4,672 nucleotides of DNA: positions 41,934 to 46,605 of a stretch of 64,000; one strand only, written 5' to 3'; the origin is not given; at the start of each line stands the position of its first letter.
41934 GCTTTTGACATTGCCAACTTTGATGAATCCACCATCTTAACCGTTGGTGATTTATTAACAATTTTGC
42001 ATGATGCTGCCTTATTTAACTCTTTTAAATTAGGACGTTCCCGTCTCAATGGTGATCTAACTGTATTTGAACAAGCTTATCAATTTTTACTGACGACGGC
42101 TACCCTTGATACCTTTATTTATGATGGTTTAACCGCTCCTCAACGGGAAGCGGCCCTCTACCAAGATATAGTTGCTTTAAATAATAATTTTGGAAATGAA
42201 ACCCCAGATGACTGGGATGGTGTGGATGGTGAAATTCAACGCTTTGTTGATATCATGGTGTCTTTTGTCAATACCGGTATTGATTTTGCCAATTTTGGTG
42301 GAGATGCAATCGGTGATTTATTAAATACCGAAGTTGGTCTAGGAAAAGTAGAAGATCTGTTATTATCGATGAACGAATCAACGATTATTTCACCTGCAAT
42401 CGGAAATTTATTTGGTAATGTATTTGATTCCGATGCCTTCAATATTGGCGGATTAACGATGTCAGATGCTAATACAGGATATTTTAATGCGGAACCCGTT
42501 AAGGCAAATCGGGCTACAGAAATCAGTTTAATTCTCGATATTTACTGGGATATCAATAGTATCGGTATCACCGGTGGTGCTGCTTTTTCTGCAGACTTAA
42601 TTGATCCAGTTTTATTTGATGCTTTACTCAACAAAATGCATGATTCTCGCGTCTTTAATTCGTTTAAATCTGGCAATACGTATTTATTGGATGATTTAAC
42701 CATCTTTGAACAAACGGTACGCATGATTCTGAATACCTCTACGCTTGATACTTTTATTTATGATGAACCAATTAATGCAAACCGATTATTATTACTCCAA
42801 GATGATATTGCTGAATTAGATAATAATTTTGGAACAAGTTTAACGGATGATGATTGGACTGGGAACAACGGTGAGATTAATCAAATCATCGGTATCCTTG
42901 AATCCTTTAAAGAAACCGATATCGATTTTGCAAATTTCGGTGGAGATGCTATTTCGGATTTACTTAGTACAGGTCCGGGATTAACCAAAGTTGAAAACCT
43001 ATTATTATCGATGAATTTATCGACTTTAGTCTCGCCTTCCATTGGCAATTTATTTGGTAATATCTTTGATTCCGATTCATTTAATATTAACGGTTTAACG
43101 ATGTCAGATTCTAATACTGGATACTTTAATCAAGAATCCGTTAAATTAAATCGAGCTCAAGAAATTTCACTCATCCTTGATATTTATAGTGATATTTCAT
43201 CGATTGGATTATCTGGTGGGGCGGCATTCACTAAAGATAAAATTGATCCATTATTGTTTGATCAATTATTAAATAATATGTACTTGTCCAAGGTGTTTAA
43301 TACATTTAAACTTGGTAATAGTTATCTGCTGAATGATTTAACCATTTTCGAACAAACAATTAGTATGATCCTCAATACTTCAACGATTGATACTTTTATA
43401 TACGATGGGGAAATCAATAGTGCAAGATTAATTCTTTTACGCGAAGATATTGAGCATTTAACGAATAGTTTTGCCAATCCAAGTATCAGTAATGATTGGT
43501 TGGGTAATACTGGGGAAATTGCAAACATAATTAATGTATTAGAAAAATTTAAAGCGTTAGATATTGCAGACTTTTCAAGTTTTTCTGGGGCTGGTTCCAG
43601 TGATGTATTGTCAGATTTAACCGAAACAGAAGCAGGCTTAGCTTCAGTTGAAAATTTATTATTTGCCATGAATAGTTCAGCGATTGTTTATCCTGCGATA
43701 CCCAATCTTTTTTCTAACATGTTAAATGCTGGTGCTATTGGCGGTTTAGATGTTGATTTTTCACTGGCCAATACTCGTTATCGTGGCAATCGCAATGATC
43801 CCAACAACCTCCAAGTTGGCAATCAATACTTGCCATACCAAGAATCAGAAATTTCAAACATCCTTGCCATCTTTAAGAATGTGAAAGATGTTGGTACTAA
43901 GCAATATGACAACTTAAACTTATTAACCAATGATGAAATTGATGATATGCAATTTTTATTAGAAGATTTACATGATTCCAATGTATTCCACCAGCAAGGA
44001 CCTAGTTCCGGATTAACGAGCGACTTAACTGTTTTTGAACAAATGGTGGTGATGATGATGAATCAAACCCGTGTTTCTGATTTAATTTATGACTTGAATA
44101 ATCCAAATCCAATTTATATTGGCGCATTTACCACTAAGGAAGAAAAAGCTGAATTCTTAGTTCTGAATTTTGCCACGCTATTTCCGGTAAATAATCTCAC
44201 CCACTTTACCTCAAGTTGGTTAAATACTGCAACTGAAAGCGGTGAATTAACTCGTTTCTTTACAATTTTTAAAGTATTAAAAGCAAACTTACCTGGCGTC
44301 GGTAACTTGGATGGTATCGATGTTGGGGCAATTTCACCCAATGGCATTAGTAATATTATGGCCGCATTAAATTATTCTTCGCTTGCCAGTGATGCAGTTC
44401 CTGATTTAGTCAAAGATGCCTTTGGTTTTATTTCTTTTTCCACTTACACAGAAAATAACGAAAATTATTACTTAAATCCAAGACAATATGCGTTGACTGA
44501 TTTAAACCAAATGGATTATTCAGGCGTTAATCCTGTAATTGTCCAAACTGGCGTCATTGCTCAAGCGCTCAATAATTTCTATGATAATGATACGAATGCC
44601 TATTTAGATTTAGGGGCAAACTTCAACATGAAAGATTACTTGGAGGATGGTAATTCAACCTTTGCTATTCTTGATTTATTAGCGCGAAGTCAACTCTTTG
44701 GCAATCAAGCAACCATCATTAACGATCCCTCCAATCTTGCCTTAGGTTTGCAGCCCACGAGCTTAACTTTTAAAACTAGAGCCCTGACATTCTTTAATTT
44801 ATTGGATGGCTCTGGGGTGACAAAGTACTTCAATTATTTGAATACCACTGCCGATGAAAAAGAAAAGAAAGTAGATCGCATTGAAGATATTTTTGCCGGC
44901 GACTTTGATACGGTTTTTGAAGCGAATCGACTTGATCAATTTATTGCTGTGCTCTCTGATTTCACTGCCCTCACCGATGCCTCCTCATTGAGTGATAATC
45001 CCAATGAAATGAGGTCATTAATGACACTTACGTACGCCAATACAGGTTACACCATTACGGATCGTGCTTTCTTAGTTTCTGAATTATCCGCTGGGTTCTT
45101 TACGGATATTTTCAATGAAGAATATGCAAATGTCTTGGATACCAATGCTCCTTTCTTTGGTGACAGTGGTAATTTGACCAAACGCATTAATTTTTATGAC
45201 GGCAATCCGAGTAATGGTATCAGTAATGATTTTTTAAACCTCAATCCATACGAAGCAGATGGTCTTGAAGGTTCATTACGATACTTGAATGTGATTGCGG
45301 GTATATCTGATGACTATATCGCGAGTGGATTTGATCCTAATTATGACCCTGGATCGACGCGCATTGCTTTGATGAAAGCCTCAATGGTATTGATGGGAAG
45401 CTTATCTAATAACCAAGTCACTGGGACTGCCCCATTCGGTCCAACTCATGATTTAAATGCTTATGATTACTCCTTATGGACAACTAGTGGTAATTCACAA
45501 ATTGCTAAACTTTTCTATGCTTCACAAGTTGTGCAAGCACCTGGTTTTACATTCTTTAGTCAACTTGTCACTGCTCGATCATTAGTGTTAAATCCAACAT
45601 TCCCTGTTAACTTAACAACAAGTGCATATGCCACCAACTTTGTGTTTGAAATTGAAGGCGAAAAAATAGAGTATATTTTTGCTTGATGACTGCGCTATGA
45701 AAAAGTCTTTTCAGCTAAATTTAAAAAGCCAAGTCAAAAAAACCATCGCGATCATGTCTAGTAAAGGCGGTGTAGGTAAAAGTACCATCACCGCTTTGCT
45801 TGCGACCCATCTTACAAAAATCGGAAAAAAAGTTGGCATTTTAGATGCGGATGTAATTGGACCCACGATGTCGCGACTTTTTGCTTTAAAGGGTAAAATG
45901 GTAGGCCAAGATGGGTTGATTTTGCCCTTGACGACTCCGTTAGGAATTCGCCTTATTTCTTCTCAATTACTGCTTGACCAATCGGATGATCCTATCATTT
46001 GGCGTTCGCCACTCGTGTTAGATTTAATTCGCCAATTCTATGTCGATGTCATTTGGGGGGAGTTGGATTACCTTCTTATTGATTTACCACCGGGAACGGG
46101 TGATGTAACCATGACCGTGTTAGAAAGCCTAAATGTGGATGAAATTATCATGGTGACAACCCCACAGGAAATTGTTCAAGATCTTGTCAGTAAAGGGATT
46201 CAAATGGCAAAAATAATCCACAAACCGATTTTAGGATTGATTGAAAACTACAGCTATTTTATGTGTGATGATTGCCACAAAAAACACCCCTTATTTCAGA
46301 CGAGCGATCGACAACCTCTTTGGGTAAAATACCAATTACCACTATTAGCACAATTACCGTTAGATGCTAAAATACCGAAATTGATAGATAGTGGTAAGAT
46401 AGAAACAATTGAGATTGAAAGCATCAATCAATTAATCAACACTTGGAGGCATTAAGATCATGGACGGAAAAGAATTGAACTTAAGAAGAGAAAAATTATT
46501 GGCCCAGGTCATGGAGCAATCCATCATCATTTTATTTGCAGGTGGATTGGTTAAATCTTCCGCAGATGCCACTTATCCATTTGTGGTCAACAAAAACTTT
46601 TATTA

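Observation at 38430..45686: Giant cysteine-free acidic protein on a CvpA-like membrane anchor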

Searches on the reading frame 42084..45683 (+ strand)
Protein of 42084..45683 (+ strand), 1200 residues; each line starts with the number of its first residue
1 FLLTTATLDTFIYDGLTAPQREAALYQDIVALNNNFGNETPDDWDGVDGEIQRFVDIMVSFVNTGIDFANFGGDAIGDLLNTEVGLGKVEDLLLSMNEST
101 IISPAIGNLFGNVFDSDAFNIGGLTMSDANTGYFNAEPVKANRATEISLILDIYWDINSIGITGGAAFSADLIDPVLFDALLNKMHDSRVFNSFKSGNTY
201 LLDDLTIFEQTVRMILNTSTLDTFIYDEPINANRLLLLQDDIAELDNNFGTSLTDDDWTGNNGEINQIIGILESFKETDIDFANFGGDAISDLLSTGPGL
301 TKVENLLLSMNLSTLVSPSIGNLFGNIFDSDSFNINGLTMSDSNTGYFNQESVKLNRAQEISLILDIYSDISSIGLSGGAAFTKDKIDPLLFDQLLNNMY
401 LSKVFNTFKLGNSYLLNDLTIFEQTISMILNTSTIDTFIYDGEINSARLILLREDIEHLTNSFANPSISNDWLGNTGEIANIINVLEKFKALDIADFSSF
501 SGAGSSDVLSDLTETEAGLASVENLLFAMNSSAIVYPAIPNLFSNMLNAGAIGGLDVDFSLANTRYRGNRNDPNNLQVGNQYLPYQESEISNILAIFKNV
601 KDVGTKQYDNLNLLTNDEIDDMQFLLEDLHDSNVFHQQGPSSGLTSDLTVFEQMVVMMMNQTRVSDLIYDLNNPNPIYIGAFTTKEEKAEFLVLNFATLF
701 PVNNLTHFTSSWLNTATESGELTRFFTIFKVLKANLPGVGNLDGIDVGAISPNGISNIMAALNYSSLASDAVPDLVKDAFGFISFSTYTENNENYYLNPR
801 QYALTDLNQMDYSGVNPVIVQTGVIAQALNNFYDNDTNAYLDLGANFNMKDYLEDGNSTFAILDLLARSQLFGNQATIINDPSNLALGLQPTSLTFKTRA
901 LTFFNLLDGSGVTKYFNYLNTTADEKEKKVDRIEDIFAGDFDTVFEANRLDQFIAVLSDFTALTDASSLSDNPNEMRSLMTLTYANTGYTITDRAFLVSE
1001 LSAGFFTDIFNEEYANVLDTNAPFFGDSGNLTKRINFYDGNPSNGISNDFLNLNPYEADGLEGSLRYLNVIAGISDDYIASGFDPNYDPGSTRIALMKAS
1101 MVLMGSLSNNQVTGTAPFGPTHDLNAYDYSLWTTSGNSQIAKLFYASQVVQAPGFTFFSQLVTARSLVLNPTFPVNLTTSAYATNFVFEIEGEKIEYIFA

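Call 68: predict_structure(alignment_id=A4)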
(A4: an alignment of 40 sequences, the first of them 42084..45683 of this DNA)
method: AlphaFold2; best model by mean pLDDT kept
length: 1200 residues; sequences in the alignment: 40
mean_pLDDT: 85.7   pTM: 0.66
mean pLDDT of the five models: 85.7, 84.6, 84.1, 82.5, 81.9
residues with pLDDT >= 90: 417; 70-90: 702; 50-70: 72; < 50: 9
segments of 3 or more residues with pLDDT < 50: 575-578, 1042-1045
pLDDT, mean of each block of 10 residues (from residue 1): 70 82 85 81 84 87 82 82 87 90 87 81 85 88 91 87 71 86 91 89 88 85 81 85 86 78 89 88 81 84 92 91 88 82 91 92 91 80 84 94 93 90 92 83 83 88 87 91 92 78 71 88 92 88 82 80 79 50 81 90 83 88 92 92 89 93 89 86 92 87 69 84 91 75 75 92 92 92 90 91 92 86 93 88 86 90 94 93 88 93 92 87 90 89 94 91 84 92 91 92 91 88 81 77 58 90 91 86 84 90 77 63 70 78 90 83 85 86 86 86
secondary structure, 60 per line:
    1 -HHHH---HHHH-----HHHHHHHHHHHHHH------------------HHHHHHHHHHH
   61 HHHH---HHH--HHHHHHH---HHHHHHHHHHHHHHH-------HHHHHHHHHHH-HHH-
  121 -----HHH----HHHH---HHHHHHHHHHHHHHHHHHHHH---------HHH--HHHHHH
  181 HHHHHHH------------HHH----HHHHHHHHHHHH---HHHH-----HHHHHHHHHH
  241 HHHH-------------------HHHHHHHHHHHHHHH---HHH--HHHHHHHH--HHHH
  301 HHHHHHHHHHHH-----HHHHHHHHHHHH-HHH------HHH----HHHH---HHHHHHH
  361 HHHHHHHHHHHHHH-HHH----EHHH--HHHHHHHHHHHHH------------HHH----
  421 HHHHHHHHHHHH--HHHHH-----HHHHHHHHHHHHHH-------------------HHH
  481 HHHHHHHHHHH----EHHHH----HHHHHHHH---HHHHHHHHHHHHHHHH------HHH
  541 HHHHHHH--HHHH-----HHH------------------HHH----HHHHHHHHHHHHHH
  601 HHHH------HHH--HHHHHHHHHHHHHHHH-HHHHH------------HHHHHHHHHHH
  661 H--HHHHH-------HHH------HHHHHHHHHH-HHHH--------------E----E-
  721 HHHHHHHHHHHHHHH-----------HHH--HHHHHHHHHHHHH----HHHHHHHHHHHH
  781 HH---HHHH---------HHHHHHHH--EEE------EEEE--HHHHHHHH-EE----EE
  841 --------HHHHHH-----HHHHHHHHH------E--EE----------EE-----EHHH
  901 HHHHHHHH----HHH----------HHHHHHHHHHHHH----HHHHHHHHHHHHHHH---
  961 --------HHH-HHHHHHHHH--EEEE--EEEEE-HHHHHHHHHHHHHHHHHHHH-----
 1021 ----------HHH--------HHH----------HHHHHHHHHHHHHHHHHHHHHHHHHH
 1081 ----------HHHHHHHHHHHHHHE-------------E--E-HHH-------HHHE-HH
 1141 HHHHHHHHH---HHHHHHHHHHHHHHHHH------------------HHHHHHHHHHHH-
elements in order (helices of 4 or more, strands of 3 or more residues): H2-5 H9-12 H18-31 H50-64 H73-79 H83-97 H105-115 H133-136 H140-160 H175-187 H207-218 H222-225 H231-244 H264-278 H287-294 H297-312 H318-329 H347-350 H354-374 H389-401 H421-432 H435-439 H445-458 H478-491 H497-500 H505-512 H516-531 H538-547 H550-553 H587-604 H616-631 H633-637 H650-661 H664-668 H685-694 H696-699 H721-735 H752-764 H769-782 H786-789 H799-806 E809-811 E818-821 H824-831 H849-854 H860-868 H898-908 H926-938 H943-957 H973-981 E984-987 E990-994 H996-1015 H1055-1080 H1091-1104 H1139-1149 H1153-1169 H1188-1199

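Call 72: fold_search(model_id=the predicted structure, library=pdb)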
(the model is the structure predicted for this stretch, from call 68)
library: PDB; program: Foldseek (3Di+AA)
matches with E <= 10: 287; with E <= 0.001: 0
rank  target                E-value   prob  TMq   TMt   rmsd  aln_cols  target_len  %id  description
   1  7q4o_A                6.2e-03  0.47  0.09  0.11  44.9      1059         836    9  Substrate-bound A-like U2 snRNP (released 2022-03-30)
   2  6xjs_C                1.5e-02  0.30  0.11  0.12  55.2      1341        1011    9  Crystal Structure of KPT-330 bound to CRM1 (E582K, 537-DLTVK-541 to GLCEQ) (released 2021-01-27)
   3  7nh3                  3.0e-02  0.21  0.11  0.08  45.5      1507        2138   10  Nematocida Huwe1 in open conformation. (released 2022-03-02)
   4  7vf2_A                3.5e-02  0.15  0.10  0.10  42.6      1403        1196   10  Human m6A-METTL associated complex (WTAP, VIRMA, ZC3H13, and HAKAI) (released 2022-09-14)
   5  4hax_C                3.6e-02  0.16  0.09  0.10  56.2      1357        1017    9  Crystal structure of CRM1 inhibitor Ratjadone A in complex with CRM1(K579A)-Ran-RanBP1 (released 2013-01-09)
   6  9hfl_A                3.9e-02  0.20  0.10  0.11  55.8      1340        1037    9  Cryo-EM structure of the human snRNA export complex comprising CBC-PHAX-CRM1-RanGTP and capped-RNA (released 2025-07-16)
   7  8huf_C                5.1e-02  0.18  0.10  0.11  52.3      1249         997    9  B28 in complex with CRM1-Ran-RanBP1 (released 2023-12-27)
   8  8or3_C                5.6e-02  0.14  0.09  0.10  51.6      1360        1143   10  CAND1-CUL1-RBX1-SKP1-SKP2-DCNL1 (released 2023-06-28)
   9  6yvd_A                6.3e-02  0.28  0.11  0.15  40.3      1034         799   10  Head segment of the S.cerevisiae condensin holocomplex in presence of ATP (released 2020-07-22)
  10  6zwm_A                6.3e-02  0.21  0.13  0.09  45.1      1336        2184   10  cryo-EM structure of human mTOR complex 2, overall refinement (released 2020-11-18)
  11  7z8v_D                7.6e-02  0.12  0.10  0.10  50.5      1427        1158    9  CAND1-SCF-SKP2 (SKP1deldel) CAND1 engaged SCF rocked (released 2023-04-19)
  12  5dlq_A                7.9e-02  0.18  0.10  0.12  45.8      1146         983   11  Crystal structure of RanGTP-Exportin 4-eIF5A complex (released 2016-06-22)
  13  8j07_m7               8.2e-02  0.25  0.09  0.14  25.1       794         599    9  96nm repeat of human respiratory doublet microtubule and associated axonemal complexes (released 2023-07-26)
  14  8e2d_A                8.2e-02  0.16  0.13  0.11  30.5      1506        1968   10  Cryo-EM structure of BIRC6 (consensus) (released 2023-02-15)
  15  8cdj_D                8.6e-02  0.16  0.10  0.12  37.4      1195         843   10  CAND1 b-hairpin++-SCF-SKP2 CAND1 rolling SCF engaged (released 2023-04-19)
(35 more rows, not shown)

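Call 111: fold_search(model_id=the predicted structure, library=viral)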
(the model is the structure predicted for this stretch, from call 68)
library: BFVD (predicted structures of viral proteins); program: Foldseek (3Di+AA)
matches with E <= 10: 126; with E <= 0.001: 0
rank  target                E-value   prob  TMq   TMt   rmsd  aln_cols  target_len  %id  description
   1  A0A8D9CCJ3            3.2e-02  0.28  0.12  0.14  39.6      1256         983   10  Uncharacterized protein [uncultured marine phage]
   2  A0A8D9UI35            5.1e-02  0.11  0.09  0.08  61.5      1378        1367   12  (no name in the UniProt tables at hand)
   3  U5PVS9                6.4e-02  0.11  0.08  0.09  43.8      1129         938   10  Structural protein [Acinetobacter phage Petty]
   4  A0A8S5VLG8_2          8.5e-02  0.14  0.11  0.12  36.4      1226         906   10  (no name in the UniProt tables at hand)
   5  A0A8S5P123            2.6e-01  0.04  0.07  0.07  59.1      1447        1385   10  Tape measure domain protein [Myoviridae sp. ctrCp2]
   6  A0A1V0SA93            3.2e-01  0.10  0.09  0.14  25.1       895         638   10  RING-type domain-containing protein [Catovirus CTV1]
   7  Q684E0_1              3.5e-01  0.08  0.11  0.12  49.3      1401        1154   11  (no name in the UniProt tables at hand)
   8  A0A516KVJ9            3.9e-01  0.06  0.08  0.09  38.6      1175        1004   11  (no name in the UniProt tables at hand)
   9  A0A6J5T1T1            3.9e-01  0.06  0.08  0.08  45.1      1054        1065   10  LT_GEWL domain containing protein [uncultured Caudovirales phage]
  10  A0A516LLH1            4.8e-01  0.03  0.07  0.08  59.0      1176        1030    8  (no name in the UniProt tables at hand)
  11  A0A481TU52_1          5.6e-01  0.04  0.07  0.07  46.9      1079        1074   10  UL36 [Human herpesvirus 2]
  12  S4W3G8                8.0e-01  0.06  0.08  0.10  36.9       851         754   10  Ankyrin repeat domain containing protein [Pandoravirus salinus]
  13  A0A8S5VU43            1.0e+00  0.06  0.13  0.12  45.4      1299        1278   10  Uncharacterized protein [Ackermannviridae sp.]
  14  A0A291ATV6            1.0e+00  0.06  0.10  0.11  28.4       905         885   10  Uncharacterized protein [Pandoravirus salinus]
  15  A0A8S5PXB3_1          1.0e+00  0.05  0.09  0.12  44.0       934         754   10  Minor tail protein [Myoviridae sp. ct4tH12]
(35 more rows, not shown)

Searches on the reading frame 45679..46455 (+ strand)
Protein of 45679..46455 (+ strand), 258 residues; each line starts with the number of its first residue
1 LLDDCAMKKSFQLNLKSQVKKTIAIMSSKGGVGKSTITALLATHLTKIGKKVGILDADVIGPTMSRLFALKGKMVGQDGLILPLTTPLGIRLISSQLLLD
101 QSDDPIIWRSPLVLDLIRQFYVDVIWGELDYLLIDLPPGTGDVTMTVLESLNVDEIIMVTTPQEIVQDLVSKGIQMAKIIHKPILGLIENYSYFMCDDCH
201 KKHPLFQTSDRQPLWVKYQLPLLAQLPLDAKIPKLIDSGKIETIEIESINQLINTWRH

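Call 13: search_protein_families(library=pfam, proteins=[window:45679-46455:+], max_evalue=10)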
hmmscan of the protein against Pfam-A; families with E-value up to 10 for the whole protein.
window:45679-46455:+ (258 aa): 18 families
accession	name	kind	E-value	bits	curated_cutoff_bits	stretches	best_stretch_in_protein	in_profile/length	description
PF10609.15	ParA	-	9.3e-79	264.7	27.1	1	18-243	1-226/246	NUBPL iron-transfer P-loop NTPase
PF01656.29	CbiA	-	4.7e-10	39.9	25.4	1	23-74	1-48/125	CobQ/CobB/MinD/ParA nucleotide binding domain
PF13614.12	AAA_31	-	2.1e-09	38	27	1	21-164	2-151/177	AAA domain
PF09140.17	MipZ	-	5.7e-08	32.8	20.7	1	23-105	3-85/262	ATPase MipZ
PF02374.21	ArsA_ATPase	-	0.0001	22.1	24.3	1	23-58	3-38/305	Anion-transporting ATPase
PF06564.18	CBP_BcsQ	-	0.00016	21.7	21.3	1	22-57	3-38/234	Cellulose biosynthesis protein BcsQ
PF16575.11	CLP1_P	-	0.0024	18.2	26.6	1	31-59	4-32/188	mRNA cleavage and polyadenylation factor CLP1 P-loop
PF03308.22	MeaB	-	0.014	14.9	23.1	1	30-58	42-70/273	Methylmalonyl Co-A mutase-associated GTPase MeaB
PF07015.17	VirC1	-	0.023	14.5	24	1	22-60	3-41/231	VirC1 protein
PF01583.26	APS_kinase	-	0.032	14.7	21.1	1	26-62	7-43/152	Adenylylsulphate kinase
PF00142.24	Fer4_NifH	-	0.038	13.9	25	1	23-58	3-37/271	4Fe-4S iron sulfur cluster binding proteins, NifH/frxC family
PF13500.12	AAA_26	-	0.076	13.3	27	1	21-54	1-34/198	AAA domain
PF01268.25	FTHFS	-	0.086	11.5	27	1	20-64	57-102/556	Formate--tetrahydrofolate ligase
PF24883.2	NPHP3_N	-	0.11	13.1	24.8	1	9-52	10-53/164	Nephrocystin 3, N-terminal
PF01935.23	DUF87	-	0.11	12.9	23.2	1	12-57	15-60/220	Helicase HerA, central domain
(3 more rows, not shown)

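Call 93: search_protein_families(library=padloc, proteins=[window:45697-46455:+], max_evalue=0.01)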
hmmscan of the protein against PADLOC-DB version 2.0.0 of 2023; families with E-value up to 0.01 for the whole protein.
window:45697-46455:+ (252 aa): 2 families
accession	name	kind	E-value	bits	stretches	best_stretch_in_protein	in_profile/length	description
PDLC04559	PDC-M28B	-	3e-09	34.5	1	12-63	126-177/438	-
PDLC04560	PDC-M28B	-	0.00061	17.3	1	15-63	15-63/327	-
